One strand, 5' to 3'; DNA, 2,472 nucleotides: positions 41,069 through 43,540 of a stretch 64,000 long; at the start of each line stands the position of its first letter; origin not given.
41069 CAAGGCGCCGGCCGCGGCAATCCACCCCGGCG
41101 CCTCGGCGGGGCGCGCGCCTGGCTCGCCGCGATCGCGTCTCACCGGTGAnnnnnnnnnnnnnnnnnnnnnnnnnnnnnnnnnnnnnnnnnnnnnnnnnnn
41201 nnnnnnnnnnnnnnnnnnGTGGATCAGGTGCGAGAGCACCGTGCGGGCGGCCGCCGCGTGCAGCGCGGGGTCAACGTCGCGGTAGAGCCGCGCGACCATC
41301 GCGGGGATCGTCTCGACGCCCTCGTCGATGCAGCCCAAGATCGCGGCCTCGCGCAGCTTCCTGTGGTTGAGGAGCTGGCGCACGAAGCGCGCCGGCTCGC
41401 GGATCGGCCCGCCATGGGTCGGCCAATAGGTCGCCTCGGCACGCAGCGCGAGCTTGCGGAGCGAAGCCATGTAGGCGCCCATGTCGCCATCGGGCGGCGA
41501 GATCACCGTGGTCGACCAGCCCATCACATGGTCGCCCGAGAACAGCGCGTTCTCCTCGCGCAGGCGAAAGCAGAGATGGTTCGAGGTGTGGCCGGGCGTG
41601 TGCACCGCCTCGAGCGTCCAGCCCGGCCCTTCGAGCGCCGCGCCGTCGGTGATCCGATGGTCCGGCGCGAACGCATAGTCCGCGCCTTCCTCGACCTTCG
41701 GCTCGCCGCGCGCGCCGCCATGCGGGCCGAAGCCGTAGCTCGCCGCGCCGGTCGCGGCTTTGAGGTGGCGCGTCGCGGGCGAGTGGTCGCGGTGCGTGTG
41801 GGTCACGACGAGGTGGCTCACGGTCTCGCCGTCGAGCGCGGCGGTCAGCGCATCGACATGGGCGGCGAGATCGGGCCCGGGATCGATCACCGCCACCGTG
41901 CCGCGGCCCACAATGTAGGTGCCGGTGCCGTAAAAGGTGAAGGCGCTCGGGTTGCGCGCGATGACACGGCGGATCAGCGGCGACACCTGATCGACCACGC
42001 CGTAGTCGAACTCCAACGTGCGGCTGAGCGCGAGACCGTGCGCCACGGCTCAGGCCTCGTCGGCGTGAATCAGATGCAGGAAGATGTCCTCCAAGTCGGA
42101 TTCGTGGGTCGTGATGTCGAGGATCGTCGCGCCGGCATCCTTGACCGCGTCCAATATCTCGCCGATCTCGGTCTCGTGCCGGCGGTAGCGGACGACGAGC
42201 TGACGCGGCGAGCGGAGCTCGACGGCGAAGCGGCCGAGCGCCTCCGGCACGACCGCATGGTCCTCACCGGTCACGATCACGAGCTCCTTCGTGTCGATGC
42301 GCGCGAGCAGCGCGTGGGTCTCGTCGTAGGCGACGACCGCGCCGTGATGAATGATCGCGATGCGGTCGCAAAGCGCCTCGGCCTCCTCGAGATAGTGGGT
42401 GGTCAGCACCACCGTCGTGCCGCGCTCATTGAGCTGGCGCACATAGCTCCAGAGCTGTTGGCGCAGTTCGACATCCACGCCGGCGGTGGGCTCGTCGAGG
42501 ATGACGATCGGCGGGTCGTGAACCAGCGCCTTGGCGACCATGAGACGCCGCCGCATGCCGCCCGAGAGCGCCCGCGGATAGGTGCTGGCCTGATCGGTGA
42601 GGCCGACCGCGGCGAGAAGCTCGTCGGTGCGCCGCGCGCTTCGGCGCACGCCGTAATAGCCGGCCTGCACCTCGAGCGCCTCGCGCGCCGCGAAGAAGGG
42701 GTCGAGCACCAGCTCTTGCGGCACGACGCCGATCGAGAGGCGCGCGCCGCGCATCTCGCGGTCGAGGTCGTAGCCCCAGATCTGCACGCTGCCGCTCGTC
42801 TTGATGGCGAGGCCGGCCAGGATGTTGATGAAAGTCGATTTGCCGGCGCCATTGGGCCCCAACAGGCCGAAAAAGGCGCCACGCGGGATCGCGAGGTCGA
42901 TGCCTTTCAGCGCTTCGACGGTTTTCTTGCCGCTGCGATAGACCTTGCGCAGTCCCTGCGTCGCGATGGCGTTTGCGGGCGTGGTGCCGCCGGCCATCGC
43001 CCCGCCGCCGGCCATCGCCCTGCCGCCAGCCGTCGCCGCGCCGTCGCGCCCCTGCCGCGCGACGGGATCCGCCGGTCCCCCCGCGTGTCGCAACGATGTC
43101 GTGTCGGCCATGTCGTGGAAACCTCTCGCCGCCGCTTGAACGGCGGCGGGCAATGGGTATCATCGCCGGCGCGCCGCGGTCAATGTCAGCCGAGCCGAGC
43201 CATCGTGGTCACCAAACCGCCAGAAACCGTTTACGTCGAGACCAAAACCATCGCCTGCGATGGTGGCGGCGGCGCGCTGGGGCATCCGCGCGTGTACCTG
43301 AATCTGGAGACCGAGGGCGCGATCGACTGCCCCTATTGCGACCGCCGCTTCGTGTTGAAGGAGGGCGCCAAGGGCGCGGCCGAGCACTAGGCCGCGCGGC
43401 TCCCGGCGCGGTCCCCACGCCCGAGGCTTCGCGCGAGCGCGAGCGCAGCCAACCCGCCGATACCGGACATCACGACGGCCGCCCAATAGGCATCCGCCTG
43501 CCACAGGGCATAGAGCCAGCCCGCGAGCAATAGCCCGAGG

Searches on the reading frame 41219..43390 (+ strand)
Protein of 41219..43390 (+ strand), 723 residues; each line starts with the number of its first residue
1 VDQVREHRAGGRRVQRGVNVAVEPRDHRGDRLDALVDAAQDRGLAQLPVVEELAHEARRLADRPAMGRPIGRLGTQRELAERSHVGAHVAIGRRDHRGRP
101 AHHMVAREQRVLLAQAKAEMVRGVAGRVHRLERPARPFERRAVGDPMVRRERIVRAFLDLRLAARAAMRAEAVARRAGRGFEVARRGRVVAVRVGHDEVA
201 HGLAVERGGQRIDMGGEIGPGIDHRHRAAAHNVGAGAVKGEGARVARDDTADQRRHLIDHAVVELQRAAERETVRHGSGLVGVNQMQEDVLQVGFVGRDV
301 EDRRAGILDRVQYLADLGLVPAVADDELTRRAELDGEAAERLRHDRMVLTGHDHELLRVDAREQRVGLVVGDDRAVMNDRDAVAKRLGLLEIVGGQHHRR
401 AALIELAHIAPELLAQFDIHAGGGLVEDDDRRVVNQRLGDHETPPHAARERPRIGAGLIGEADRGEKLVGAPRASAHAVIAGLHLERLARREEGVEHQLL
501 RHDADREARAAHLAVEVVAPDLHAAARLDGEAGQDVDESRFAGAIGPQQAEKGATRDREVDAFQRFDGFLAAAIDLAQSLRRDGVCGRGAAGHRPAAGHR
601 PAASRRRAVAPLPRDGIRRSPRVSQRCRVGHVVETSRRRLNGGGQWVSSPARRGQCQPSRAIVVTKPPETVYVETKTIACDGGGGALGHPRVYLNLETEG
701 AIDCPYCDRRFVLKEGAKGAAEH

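Call 27: search_protein_families(library=pfam, proteins=[window:41219-43390:+], max_evalue=0.001)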
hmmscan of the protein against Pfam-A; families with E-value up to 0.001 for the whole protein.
window:41219-43390:+ (723 aa): 1 family
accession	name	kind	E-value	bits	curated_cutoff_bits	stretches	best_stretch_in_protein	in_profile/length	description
PF10276.14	zf-CHCC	-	5.7e-17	61.9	27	1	676-711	2-37/37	Zinc-finger domain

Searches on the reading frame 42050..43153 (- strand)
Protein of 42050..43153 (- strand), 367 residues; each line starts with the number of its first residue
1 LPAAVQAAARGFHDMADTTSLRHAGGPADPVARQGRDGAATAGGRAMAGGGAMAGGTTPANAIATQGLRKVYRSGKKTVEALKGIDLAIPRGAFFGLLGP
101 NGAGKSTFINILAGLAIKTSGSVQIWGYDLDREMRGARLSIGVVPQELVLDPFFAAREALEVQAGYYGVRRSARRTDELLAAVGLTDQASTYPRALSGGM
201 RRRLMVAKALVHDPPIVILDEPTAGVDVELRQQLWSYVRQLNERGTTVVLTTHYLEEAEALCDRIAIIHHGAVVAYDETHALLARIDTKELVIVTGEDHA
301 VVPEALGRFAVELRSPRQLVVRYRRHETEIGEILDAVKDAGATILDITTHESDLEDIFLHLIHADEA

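Call 27: search_protein_families(library=pfam, proteins=[window:42050-43153:-], max_evalue=0.001)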
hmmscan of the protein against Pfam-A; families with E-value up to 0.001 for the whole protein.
window:42050-43153:- (367 aa): 3 families
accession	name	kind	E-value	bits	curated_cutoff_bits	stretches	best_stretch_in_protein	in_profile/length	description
PF00005.33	ABC_tran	-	9e-32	111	25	1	82-224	1-137/137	ABC transporter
PF13304.12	AAA_21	-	1.3e-12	48.9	27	2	146-253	170-298/304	AAA domain, putative AbiEii toxin, Type IV TA system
PF02463.25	SMC_N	-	0.0003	20.7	40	0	192-253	133-200/220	RecF/RecN/SMC N terminal domain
